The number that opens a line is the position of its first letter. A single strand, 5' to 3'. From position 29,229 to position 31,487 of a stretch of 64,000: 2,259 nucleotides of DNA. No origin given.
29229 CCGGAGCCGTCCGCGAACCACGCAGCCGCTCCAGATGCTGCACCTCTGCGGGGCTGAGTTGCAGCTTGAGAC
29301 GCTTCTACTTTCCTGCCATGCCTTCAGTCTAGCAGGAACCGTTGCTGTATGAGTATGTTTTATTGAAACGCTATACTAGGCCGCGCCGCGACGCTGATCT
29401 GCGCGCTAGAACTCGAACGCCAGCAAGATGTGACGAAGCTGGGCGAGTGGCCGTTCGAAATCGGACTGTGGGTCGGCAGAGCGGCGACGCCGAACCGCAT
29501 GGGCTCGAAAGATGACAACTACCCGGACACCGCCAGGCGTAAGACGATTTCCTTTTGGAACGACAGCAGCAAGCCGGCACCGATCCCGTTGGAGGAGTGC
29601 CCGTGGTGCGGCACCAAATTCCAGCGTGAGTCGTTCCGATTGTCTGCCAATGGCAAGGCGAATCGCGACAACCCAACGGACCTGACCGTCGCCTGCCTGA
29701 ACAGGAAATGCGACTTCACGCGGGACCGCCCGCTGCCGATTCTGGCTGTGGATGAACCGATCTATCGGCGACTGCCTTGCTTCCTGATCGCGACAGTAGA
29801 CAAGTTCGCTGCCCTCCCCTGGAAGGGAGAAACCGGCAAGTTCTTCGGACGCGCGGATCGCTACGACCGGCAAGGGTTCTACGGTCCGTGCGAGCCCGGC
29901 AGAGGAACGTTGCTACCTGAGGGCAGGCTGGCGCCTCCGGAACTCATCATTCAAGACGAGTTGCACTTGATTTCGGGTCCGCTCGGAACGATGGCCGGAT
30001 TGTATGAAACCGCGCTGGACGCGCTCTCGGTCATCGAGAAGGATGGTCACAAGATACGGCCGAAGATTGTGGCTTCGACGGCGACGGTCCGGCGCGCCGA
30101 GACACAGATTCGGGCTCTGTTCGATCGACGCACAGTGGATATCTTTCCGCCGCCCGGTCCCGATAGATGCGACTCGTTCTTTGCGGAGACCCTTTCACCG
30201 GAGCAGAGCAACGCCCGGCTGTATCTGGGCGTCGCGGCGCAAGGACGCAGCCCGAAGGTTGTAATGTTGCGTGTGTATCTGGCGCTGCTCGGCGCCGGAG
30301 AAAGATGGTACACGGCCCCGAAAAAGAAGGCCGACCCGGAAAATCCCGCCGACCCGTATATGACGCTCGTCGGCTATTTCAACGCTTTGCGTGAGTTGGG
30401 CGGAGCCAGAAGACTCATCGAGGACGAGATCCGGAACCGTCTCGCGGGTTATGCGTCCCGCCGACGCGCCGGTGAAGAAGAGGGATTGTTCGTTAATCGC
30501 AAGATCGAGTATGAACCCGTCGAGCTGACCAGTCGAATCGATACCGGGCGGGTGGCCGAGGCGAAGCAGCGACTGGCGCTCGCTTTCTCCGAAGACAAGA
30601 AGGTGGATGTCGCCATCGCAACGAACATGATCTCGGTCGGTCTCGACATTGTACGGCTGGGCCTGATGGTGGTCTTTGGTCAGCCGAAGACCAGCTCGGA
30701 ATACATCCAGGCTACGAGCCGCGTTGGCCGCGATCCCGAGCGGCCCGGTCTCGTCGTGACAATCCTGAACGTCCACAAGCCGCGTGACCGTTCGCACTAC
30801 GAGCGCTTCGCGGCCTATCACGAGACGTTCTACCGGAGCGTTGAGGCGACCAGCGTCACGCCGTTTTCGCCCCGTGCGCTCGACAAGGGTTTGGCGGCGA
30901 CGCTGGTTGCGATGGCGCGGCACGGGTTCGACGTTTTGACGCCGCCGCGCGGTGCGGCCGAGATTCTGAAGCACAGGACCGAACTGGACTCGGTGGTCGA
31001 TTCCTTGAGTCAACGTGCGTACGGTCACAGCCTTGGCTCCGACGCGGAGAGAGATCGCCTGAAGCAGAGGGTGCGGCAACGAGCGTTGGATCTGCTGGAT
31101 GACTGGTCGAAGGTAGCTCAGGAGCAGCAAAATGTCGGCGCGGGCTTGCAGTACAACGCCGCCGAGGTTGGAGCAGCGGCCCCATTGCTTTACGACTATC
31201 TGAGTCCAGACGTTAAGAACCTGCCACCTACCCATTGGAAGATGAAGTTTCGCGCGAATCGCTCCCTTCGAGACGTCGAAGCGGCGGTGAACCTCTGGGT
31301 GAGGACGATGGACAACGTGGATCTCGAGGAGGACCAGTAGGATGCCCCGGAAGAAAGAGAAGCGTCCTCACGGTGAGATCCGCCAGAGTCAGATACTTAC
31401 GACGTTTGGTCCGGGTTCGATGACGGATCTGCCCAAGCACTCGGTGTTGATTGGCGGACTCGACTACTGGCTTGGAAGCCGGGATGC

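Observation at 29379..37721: Remnant DISARM-like drmA-drmB-drmC defence island lodged beside tRNA-Phe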

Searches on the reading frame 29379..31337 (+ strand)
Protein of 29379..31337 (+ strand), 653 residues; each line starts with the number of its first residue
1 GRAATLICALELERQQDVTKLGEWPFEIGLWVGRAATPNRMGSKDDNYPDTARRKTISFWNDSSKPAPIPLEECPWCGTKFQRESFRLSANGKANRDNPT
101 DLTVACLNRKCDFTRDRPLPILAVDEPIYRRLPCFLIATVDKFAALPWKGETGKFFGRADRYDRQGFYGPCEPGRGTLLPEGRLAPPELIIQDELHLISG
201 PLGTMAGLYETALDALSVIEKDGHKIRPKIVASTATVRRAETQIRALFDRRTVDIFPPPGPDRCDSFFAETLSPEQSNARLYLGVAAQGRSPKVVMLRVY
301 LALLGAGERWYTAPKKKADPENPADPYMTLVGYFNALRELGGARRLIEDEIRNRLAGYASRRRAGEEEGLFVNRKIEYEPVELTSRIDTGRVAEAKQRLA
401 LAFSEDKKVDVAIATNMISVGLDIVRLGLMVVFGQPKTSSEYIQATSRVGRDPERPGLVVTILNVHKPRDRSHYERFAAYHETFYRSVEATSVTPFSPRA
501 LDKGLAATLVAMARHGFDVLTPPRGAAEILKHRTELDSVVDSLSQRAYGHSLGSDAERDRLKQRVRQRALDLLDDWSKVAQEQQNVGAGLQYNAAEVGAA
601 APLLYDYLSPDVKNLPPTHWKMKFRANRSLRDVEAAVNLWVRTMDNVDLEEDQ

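Call 12: search_protein_families(library=padloc, proteins=[window:29379-31337:+], max_evalue=0.01)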
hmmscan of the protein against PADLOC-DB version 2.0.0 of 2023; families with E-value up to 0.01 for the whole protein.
seq(653 aa): 13 families
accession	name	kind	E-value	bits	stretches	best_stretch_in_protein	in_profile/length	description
PDLC02568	DrmA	-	1.9e-242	804.3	1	41-652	1-610/611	DrmA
PDLC02575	DrmA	-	2.8e-224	744.6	1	2-646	203-833/837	DrmA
PDLC02571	DrmA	-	1.3e-120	401.9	2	114-639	763-1280/1282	DrmA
PDLC02577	DrmA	-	5e-118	393.2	1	2-582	32-627/697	DrmA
PDLC02567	DrmA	-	6.5e-117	389.5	1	2-639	1085-1720/1750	DrmA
PDLC02574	DrmA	-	1.2e-43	147.1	1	396-651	24-261/269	DrmA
PDLC02576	DrmA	-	7.3e-39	131.3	2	6-270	588-847/1235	DrmA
PDLC02570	DrmA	-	2e-07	27.7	1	398-525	572-693/851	DrmA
PDLC02569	DrmA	-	1.5e-06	24.3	1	403-483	824-902/1095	DrmA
PDLC02573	DrmA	-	8.9e-06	22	1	405-479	791-864/1018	DrmA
PDLC02859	DpdF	-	0.00022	17.8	1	408-467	371-429/545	DpdF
PDLC02896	DpdJ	-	0.0015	14.3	1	406-477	578-648/1487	DpdJ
PDLC02870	DpdF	-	0.0023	14.5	1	399-480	268-343/534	DpdF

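Call 13: search_protein_families(library=pfam, proteins=[window:29379-31337:+], max_evalue=0.01)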
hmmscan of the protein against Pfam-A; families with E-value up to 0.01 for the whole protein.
seq(653 aa): 1 family
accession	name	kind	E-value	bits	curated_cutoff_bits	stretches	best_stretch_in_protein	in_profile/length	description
PF00271.37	Helicase_C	-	1.9e-08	34.9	23.5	1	385-451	43-108/110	Helicase conserved C-terminal domain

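Call 14: search_protein_families(library=ncbifam, proteins=[window:29379-31337:+], max_evalue=0.01)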
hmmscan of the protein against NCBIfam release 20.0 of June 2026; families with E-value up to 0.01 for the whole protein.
seq(653 aa): 9 families
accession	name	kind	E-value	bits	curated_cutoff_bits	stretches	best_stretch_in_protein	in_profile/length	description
NF038325.1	DISARM_DrmAS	equivalog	2.5e-230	767.6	950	1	2-641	524-1165/1165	DISARM system helicase DrmA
NF038326.1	DISARM_DrmAL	exception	2.7e-126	422.7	999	2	116-639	803-1327/1329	DISARM system helicase DrmA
TIGR03817.1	DECH_helic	hypoth_equivalog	7.1e-07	27.8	874.1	1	355-508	275-424/742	helicase/secretion neighborhood putative DEAH-box helicase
NF008642.0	PRK11634.1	equivalog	0.00046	18.7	989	1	393-453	280-340/628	DEAD/DEAH family ATP-dependent RNA helicase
NF053711.1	RNA_heli_RhlE1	exception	0.00071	18.4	750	1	394-452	281-338/434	RNA helicase RhlE1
NF008394.0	PRK11192.1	equivalog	0.0011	17.9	507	1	390-468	279-356/441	ATP-dependent RNA helicase SrmB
NF007882.0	PRK10590.1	equivalog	0.0035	16.3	743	1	395-452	283-339/456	ATP-dependent RNA helicase RhlE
NF053710.1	RNA_heli_RhlE2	exception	0.0059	15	925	1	398-452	289-343/635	RNA helicase RhlE2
NF008167.0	PRK10917.2-1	equivalog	0.0085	14.2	995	0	390-483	568-659/744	ATP-dependent DNA helicase RecG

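Call 17: find_homologous_proteins(query=window:29379-31337:+)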
Query seq(653 aa) (653 aa): 8000 proteins with E <= 0.001 among 8000 candidates; the best 120 are listed.
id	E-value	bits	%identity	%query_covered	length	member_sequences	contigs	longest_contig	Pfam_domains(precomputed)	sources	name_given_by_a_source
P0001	0.0e+0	1446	99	97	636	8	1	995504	PF00271.38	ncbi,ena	-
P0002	0.0e+0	1338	89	100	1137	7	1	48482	PF00271.38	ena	-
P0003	0.0e+0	1291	94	92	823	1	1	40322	PF00271.38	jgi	jgi:hypothetical protein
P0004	0.0e+0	1249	91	91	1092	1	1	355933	PF00271.38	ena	-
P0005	0.0e+0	1179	79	100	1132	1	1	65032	PF00271.38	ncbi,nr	ncbi:MAG: helicase [Bryobacterales bacterium]|nr:helicase [Bryobacterales bacterium]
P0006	0.0e+0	1120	76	100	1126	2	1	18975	PF00271.38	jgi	jgi:hypothetical protein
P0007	0.0e+0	1115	75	100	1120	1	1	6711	PF00271.38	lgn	-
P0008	0.0e+0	1113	74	100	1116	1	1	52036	PF00271.38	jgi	jgi:hypothetical protein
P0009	0.0e+0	1101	74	100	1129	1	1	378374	PF00271.38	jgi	jgi:hypothetical protein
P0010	0.0e+0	1096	75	100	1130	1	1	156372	PF00271.38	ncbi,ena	-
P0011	0.0e+0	1096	74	100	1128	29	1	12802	PF00271.38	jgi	jgi:helicase-like protein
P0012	0.0e+0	1094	73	100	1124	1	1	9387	PF00271.38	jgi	-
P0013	0.0e+0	1093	75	100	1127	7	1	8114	PF00271.38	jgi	jgi:hypothetical protein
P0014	0.0e+0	1092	73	100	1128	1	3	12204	PF00271.38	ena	-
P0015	0.0e+0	1092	73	100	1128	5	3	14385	PF00271.38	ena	-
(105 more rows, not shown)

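Call 18: find_encoding_contigs(protein=P0002, flank=10000, max_places=3)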
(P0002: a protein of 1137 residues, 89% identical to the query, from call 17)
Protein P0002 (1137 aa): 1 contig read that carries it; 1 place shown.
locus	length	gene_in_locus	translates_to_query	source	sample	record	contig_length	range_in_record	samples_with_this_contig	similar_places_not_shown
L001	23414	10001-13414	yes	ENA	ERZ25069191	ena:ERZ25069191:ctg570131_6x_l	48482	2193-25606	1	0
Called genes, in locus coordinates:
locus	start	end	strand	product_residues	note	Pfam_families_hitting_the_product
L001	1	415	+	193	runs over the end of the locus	-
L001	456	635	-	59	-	-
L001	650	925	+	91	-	PF05015:HigB-like_toxin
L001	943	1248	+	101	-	PF13560:HTH_31 (weak), PF01381:HTH_3 (weak)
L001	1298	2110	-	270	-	-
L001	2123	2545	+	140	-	-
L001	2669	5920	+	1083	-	PF00176:SNF2-rel_dom, PF00270:DEAD (weak), PF00271:Helicase_C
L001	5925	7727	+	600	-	PF20464:MmeI_N (weak)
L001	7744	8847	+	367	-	PF07669:Eco57I, PF20473:MmeI_Mtase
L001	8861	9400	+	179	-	-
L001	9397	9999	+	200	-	PF20466:MmeI_TRD (faint)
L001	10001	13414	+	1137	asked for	PF00271:Helicase_C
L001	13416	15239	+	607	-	PF09369:MZB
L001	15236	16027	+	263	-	PF13091:PLDc_2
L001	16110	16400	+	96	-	PF05973:Gp49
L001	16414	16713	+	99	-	PF21716:dnstrm_HI1420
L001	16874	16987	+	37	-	-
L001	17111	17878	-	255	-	-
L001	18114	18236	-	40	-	-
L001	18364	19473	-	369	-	PF01734:Patatin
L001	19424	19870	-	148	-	PF26395:E2-CBASS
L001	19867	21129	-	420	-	PF18144:SMODS, PF21654:DncV-like_NTFase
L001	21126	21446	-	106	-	-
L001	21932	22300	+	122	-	PF13560:HTH_31, PF01381:HTH_3, PF12844:HTH_19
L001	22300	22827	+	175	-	PF06114:Peptidase_M78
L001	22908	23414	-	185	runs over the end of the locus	PF00239:Resolvase, PF02796:HTH_7 (faint), PF13936:HTH_38 (weak)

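Call 19: find_encoding_contigs(protein=P0004, flank=10000, max_places=3)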
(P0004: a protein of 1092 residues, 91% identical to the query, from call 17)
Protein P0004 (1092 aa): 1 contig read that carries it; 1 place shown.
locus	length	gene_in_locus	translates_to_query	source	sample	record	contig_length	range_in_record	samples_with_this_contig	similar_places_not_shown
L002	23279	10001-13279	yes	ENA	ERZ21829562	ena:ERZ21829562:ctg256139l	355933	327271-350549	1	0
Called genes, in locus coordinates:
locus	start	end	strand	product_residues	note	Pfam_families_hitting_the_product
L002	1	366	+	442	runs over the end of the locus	PF13570:Beta-prop_ACSF4 (faint), PF13360:PQQ_2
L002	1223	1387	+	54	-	PF00216:Bac_DNA_binding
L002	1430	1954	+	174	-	PF03330:DPBB_1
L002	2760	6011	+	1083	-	PF00176:SNF2-rel_dom, PF13872:AAA_34 (weak), PF00270:DEAD (weak), PF00271:Helicase_C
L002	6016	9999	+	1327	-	PF02384:N6_Mtase (weak), PF20473:MmeI_Mtase (weak), PF07669:Eco57I, PF20466:MmeI_TRD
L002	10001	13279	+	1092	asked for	PF00271:Helicase_C (weak)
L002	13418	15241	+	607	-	PF09369:MZB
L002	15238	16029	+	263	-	PF13091:PLDc_2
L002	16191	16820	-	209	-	PF01170:UPF0020 (faint), PF11300:DUF3102 (weak)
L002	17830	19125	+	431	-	PF14583:Pectate_lyase22, PF26549:Tricorn_N (faint), PF07676:PD40 (weak)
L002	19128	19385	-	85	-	-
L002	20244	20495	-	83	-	-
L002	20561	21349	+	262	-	PF01925:TauE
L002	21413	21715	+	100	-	-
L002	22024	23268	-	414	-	PF00665:rve (weak)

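Call 20: find_encoding_contigs(protein=P0001, flank=10000, max_places=3)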
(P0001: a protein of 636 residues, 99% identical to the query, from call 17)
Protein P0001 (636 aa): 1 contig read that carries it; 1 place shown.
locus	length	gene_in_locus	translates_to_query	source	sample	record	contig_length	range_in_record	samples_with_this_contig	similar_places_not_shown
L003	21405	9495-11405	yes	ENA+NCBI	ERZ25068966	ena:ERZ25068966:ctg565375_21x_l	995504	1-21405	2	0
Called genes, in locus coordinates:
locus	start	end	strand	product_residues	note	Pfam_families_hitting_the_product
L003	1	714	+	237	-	?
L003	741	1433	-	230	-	PF01066:CDP-OH_P_transf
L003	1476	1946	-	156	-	PF03449:GreA_GreB_N, PF01272:GreA_GreB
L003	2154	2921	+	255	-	PF13489:Methyltransf_23, PF08241:Methyltransf_11, PF08242:Methyltransf_12, PF13649:Methyltransf_25, PF13847:Methyltransf_31 (weak)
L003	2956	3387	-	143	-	-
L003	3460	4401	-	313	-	PF02585:PIG-L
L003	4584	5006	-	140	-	PF00334:NDK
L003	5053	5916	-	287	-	PF02629:CoA_binding, PF13607:Succ_CoA_lig, PF00549:Ligase_CoA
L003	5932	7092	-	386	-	PF01071:GARS_A (faint), PF08442:ATP-grasp_2, PF13549:ATP-grasp_5, PF24948:Citrate_synth_N, PF00549:Ligase_CoA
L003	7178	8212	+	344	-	PF02885:Glycos_trans_3N, PF00591:Glycos_transf_3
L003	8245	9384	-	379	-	PF13384:HTH_23 (weak), PF13565:HTH_32, PF13358:DDE_3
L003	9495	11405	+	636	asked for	PF00271:Helicase_C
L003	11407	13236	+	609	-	PF09369:MZB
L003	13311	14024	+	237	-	PF13091:PLDc_2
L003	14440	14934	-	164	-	PF00239:Resolvase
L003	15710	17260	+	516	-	PF01370:Epimerase (faint), PF04321:RmlD_sub_bind (faint), PF07993:NAD_binding_4, PF03015:Sterile (weak)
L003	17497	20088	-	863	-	PF15711:ILEI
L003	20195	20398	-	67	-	PF04024:PspC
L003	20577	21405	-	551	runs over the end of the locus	PF00775:Dioxygenase_C (faint), PF13620:CarboxypepD_reg, PF17802:SpaA (faint), PF09430:EMC7_beta-sandw (faint), PF13715:CarbopepD_reg_2 (faint), PF17210:SdrD_B (faint), PF22904:NOMO1-like_2nd (faint), PF13620:CarboxypepD_reg, +1 more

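Call 39: search_protein_families(library=ncbifam, proteins=[L002:2760-6011:+, L002:6016-9999:+, L002:10001-13279:+, L002:13418-15241:+, L002:15238-16029:+, L002:16191-16820:-], max_evalue=0.00001)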
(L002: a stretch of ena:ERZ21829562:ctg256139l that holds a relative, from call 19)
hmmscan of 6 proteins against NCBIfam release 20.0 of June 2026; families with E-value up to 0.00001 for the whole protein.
L002:2760-6011:+ (1083 aa): 9 families
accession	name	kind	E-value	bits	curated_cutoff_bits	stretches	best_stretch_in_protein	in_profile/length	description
NF038317.1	DISARM_DrmD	equivalog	0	1108.3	610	1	8-1081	2-1019/1021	DISARM system SNF2-like helicase DrmD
NF041062.1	DpdE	equivalog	3.1e-53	181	500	2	110-308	150-318/1048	protein DpdE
NF042964.1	phospholipD_antiphage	equivalog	2.3e-47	161.9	1100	2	382-690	592-843/895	phospholipase D-like domain-containing anti-phage protein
NF003426.0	PRK04914.1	equivalog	2e-36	125.6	576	2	47-308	90-337/959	RNA polymerase-associated protein RapA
NF038318.1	DISARM_DrmD_b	equivalog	1.2e-33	116.3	950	1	105-659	21-553/868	DISARM system SNF2-like helicase DrmD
NF010337.0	PRK13766.1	equivalog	7.8e-09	34.2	610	1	455-697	310-525/781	Hef nuclease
NF041790.1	anti-phage_ZorD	equivalog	1.6e-08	32.9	1500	0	530-647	922-1034/1035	type I Zorya anti-phage system protein ZorD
TIGR04095.1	dnd_restrict_1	equivalog_domain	5.6e-07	28.9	600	0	139-288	33-169/451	DNA phosphorothioation system restriction enzyme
NF053675.1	pilus_reg_Snf2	equivalog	4e-06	25.2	1100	0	135-183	608-653/1029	pilus expression-regulating Snf2 family helicase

L002:6016-9999:+ (1327 aa): 3 families
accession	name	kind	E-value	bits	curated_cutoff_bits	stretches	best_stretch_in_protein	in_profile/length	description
NF033451.1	BREX_2_MTaseX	equivalog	9.3e-11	40.2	400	1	539-672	200-319/1185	BREX-2 system adenine-specific DNA-methyltransferase PglX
NF033452.1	BREX_1_MTaseX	exception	1.6e-09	36.2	500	1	570-882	314-567/1210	BREX-1 system adenine-specific DNA-methyltransferase PglX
NF033455.1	BREX_6_MTaseX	exception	1.1e-06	26.5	900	0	564-648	323-400/1319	BREX-6 system adenine-specific DNA-methyltransferase PglX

L002:10001-13279:+ (1092 aa): 3 families
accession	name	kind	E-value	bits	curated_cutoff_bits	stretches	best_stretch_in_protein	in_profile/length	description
NF038325.1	DISARM_DrmAS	equivalog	0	1152.4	950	1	13-1082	1-1129/1165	DISARM system helicase DrmA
NF038326.1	DISARM_DrmAL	exception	2.5e-183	611.7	999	3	601-1079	804-1285/1329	DISARM system helicase DrmA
TIGR03817.1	DECH_helic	hypoth_equivalog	2.2e-07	29.5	874.1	1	830-993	267-425/742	helicase/secretion neighborhood putative DEAH-box helicase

L002:13418-15241:+ (607 aa): 1 family
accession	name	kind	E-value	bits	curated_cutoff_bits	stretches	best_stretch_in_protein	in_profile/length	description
NF038324.1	DrmB_fam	subfamily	2.3e-178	594.8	240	1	9-593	2-604/604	DrmB family protein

L002:15238-16029:+ (263 aa): 1 family
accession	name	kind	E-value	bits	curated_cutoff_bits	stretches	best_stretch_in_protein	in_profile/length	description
NF038319.1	DISARM_DrmC_I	equivalog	7.3e-53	179.5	133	1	7-255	4-236/236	DISARM system phospholipase D-like protein DrmC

L002:16191-16820:- (209 aa): 0 families

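Call 47: search_solved_structures(query=window:29379-31337:+, max_evalue=0.001)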
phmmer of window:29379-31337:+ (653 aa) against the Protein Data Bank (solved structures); distinct sequences matched with E-value up to 0.001: 2.
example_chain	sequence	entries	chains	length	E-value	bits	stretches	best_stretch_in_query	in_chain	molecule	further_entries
7s9v_A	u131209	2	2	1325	6.7e-116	391.2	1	2-582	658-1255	DrmA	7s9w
5gi4_A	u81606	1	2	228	0.00042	21.8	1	390-461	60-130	ATP-dependent RNA helicase DeaD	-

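Call 68: find_homologous_proteins(query=L002:2760-4772:+, max_evalue=1e-50)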
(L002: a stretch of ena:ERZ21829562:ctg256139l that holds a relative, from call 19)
Query L002:2760-4772:+ (671 aa): 7984 proteins with E <= 1e-50 among 8000 candidates; the best 120 are listed.
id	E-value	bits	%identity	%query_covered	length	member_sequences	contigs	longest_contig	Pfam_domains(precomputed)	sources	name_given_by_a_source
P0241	0.0e+0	1389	92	100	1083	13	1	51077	PF00270.36,PF00176.30,PF00271.38,PF04851.22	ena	-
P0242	0.0e+0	1109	73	100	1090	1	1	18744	PF00270.36,PF00176.30,PF00271.38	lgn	-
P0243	0.0e+0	1103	74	99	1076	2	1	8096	PF00270.36,PF00176.30,PF00271.38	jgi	jgi:SNF2 family DNA or RNA helicase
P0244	0.0e+0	1102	74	99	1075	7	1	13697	PF00176.30,PF00271.38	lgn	-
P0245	0.0e+0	1099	73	100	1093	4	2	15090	PF00270.36,PF00176.30,PF00271.38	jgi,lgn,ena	-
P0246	0.0e+0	1097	72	100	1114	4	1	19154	PF00270.36,PF00176.30,PF00271.38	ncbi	-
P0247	0.0e+0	1091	72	100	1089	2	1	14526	PF00270.36,PF00176.30,PF00271.38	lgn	-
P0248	0.0e+0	1089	71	100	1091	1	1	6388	PF00270.36,PF00176.30,PF00271.38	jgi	jgi:SNF2 family DNA or RNA helicase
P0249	0.0e+0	1088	73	99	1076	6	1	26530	PF00270.36,PF00176.30,PF00271.38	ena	-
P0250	0.0e+0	1086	71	100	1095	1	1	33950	PF00176.30,PF00271.38,PF04851.22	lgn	-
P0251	0.0e+0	1086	70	100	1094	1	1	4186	PF00270.36,PF00176.30,PF00271.38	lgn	-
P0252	0.0e+0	1085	71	100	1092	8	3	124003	PF00270.36,PF00176.30,PF00271.38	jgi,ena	-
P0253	0.0e+0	1083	72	100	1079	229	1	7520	PF13872.13,PF00270.36,PF00176.30,PF00271.38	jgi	jgi:SNF2 family DNA or RNA helicase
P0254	0.0e+0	1082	71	100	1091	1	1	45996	PF00270.36,PF00176.30,PF00271.38,PF04851.22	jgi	jgi:SNF2 family DNA or RNA helicase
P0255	0.0e+0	1082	72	100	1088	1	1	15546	PF00270.36,PF00176.30,PF00271.38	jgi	jgi:SNF2 family DNA or RNA helicase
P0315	0.0e+0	1058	70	100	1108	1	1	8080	PF00270.36,PF00176.30,PF00271.38,PF04851.22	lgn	-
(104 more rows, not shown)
